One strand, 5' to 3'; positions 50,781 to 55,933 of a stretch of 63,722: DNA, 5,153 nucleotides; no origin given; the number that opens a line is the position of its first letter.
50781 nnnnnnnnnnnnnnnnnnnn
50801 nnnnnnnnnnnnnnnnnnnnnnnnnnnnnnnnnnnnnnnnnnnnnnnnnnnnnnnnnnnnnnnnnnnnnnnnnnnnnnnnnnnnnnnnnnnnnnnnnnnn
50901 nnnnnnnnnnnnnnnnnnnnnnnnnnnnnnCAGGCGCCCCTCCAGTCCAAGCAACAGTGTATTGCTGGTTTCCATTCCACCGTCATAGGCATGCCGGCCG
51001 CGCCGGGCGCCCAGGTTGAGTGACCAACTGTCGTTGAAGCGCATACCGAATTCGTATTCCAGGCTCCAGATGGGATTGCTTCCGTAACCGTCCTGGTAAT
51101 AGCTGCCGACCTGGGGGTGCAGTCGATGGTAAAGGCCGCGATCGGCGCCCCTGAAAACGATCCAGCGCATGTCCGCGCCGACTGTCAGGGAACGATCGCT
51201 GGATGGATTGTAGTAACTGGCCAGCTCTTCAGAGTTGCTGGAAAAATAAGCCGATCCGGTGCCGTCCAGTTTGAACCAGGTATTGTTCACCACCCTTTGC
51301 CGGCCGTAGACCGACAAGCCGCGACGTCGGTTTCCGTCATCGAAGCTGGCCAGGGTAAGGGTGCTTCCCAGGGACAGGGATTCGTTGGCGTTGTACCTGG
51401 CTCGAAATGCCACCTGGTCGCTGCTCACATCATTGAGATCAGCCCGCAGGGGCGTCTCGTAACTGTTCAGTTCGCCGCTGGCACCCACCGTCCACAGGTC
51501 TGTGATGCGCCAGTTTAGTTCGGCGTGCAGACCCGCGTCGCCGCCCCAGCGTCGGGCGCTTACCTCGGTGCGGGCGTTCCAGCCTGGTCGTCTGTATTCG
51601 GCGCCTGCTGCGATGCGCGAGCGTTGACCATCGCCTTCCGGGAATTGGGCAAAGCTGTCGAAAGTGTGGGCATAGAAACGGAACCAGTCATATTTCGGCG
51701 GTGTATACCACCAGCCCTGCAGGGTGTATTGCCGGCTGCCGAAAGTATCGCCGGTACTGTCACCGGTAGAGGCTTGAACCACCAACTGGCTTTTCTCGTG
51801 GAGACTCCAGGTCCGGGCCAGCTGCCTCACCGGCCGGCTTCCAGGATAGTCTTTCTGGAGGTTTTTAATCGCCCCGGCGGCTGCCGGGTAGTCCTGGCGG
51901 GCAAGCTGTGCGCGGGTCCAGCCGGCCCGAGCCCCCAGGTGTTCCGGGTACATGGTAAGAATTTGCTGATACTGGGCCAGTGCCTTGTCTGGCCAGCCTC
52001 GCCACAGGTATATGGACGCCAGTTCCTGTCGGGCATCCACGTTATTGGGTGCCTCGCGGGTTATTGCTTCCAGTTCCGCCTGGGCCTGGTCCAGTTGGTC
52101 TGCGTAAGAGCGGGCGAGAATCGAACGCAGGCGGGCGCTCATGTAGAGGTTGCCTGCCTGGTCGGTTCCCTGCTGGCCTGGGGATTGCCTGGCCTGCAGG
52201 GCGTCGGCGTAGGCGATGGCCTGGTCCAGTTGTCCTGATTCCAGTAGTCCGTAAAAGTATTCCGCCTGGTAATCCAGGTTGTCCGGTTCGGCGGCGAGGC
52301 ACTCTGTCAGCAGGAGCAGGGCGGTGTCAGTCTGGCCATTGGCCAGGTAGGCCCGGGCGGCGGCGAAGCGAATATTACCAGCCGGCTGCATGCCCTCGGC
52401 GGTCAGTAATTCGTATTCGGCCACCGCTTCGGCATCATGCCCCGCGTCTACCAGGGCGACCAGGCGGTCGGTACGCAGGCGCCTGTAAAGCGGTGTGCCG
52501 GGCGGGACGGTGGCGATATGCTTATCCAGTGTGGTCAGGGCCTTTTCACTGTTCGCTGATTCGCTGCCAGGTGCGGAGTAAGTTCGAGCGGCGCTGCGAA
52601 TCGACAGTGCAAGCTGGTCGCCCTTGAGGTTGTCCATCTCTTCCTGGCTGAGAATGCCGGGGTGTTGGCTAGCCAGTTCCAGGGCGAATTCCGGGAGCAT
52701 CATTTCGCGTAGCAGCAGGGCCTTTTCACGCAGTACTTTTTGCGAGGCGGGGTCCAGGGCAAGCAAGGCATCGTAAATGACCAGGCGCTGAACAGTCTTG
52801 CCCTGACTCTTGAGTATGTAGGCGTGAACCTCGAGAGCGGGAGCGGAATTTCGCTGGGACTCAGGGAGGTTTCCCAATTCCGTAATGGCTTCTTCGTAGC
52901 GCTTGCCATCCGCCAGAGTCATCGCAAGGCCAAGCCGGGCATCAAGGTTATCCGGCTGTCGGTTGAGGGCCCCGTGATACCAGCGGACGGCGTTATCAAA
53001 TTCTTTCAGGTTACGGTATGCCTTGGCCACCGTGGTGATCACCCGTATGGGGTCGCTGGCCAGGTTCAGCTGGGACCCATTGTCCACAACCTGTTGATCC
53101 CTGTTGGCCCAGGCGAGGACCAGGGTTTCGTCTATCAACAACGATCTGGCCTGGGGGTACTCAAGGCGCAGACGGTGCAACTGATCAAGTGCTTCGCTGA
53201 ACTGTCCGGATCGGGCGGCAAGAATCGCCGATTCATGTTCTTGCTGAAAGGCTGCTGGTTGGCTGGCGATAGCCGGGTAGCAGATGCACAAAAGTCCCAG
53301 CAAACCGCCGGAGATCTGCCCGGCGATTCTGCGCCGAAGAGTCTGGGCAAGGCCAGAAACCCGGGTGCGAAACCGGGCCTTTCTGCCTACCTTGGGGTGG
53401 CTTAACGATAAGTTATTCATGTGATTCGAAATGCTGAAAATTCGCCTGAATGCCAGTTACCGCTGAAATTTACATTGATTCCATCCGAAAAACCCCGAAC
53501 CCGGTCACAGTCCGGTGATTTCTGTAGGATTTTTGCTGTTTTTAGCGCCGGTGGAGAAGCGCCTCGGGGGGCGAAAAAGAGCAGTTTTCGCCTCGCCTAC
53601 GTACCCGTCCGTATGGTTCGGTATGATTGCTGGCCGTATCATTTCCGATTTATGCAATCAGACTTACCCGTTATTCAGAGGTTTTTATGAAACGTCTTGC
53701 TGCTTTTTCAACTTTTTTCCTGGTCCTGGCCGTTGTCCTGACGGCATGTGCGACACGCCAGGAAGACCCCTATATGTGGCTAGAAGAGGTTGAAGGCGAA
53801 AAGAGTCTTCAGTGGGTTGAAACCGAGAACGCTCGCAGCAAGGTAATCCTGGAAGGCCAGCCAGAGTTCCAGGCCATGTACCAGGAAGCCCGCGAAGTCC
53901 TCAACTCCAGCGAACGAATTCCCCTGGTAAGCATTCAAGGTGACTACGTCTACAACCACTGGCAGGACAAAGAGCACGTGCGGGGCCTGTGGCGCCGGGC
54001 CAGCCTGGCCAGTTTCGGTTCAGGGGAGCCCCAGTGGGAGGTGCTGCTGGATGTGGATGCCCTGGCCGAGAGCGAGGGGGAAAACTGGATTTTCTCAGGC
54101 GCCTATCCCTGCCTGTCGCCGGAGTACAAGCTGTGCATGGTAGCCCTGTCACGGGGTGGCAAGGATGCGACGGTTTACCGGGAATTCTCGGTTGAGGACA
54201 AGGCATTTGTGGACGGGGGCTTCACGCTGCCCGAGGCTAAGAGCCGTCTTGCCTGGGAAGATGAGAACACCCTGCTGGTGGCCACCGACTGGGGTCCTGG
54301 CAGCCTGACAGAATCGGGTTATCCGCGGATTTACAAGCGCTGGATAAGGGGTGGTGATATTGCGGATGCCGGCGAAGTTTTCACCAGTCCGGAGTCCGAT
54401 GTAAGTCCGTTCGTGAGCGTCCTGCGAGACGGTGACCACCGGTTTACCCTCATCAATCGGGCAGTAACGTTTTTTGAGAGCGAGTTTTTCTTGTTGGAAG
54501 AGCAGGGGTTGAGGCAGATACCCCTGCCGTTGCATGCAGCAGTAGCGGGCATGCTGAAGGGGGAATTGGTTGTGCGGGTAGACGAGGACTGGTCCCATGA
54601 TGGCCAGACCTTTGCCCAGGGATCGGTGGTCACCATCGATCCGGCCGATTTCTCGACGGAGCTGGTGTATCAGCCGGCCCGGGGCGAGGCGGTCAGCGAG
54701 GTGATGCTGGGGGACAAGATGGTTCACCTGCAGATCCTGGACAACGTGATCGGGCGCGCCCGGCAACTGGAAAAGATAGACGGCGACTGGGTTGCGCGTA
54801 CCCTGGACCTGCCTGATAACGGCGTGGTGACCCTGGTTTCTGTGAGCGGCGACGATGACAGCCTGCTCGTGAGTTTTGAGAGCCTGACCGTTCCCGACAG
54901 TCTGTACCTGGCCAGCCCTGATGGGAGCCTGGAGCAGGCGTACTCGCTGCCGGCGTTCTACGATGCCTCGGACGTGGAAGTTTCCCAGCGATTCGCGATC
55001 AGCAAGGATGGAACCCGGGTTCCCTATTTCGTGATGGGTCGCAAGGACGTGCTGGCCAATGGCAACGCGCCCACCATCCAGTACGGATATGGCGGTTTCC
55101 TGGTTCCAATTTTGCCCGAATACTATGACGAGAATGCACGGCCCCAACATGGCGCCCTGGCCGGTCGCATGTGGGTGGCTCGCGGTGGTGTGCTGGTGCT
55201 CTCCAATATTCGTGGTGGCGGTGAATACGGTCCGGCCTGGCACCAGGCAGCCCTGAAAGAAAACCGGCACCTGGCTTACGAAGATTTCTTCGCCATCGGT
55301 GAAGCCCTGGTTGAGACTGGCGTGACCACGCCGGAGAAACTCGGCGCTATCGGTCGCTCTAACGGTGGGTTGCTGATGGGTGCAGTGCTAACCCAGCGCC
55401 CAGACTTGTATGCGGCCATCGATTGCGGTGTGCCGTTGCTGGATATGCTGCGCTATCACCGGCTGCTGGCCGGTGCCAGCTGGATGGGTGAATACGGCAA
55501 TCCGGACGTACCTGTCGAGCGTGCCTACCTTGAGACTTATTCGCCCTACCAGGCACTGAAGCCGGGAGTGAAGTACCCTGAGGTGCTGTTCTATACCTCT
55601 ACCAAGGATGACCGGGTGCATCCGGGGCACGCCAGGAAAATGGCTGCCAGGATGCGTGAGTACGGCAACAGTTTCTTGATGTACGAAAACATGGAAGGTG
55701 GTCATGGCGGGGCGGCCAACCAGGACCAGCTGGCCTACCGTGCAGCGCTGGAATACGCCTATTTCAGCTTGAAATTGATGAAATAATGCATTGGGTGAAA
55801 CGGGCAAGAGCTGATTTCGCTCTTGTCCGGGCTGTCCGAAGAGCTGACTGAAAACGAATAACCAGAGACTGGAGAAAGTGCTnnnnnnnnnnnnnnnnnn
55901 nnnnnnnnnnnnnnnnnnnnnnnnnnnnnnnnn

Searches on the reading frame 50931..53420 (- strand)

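Call 55: search_protein_families(library=pfam, proteins=[window:50931-53420:-], max_evalue=0.00001)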
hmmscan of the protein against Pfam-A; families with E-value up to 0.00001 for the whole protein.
window:50931-53420:- (830 aa): 14 families
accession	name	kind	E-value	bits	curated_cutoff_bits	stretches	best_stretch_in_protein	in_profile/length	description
PF21197.3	PgaA_barrel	-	2.9e-47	161.7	27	1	541-827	2-291/294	PgaA membrane beta barrel domain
PF14559.12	TPR_19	-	2.8e-22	79.2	25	1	140-194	6-60/68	Tetratricopeptide repeat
PF13428.12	TPR_14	-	7e-17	60.7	23.5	0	350-387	3-40/44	Tetratricopeptide repeat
PF13432.12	TPR_16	-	9.3e-11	42.4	32.7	0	132-184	4-55/65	Tetratricopeptide repeat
PF13174.12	TPR_6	-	3.1e-09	37.3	26.3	0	463-493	2-32/33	Tetratricopeptide repeat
PF12895.13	ANAPC3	-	2e-08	34.8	27.2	0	131-184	29-81/82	Anaphase-promoting complex, cyclosome, subunit 3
PF13431.12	TPR_17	-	4.7e-08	33.1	24.4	0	454-481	6-33/34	Tetratricopeptide repeat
PF07719.23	TPR_2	-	7.6e-08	32.3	27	0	464-494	4-34/34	Tetratricopeptide repeat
PF14561.12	TPR_20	-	1.8e-07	31.8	25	0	151-190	14-53/90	Tetratricopeptide repeat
PF24575.1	TPR_Slam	-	6e-07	30.3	35.2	0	122-179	44-101/104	Surface lipoprotein assembly modifier, N-terminal TPR repeats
PF00515.34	TPR_1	-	2e-06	27.8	27.8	0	132-158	8-34/34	Tetratricopeptide repeat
PF25058.1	ARM_TT21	-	2.8e-06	27.8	27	0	440-472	107-139/155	Tetratricopeptide repeat protein 21 ARM repeat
PF13181.12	TPR_8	-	3.4e-06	27.2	25.7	0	129-158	5-34/34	Tetratricopeptide repeat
PF23914.1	TPR_CcmH_CycH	-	5e-06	26.9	42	0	440-493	100-153/158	Cytochrome c-type biogenesis protein H TPR domain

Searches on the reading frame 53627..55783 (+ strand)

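Call 55: search_protein_families(library=pfam, proteins=[window:53627-55783:+], max_evalue=0.00001)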
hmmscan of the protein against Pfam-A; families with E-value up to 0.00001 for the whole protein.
window:53627-55783:+ (719 aa): 2 families
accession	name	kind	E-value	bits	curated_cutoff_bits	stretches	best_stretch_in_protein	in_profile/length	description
PF00326.27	Peptidase_S9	-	4.6e-45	154.2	22.6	1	516-714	10-207/213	Prolyl oligopeptidase family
PF02897.21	Peptidase_S9_N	-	8.3e-38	130.6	24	1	44-432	17-404/414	Prolyl oligopeptidase, N-terminal beta-propeller domain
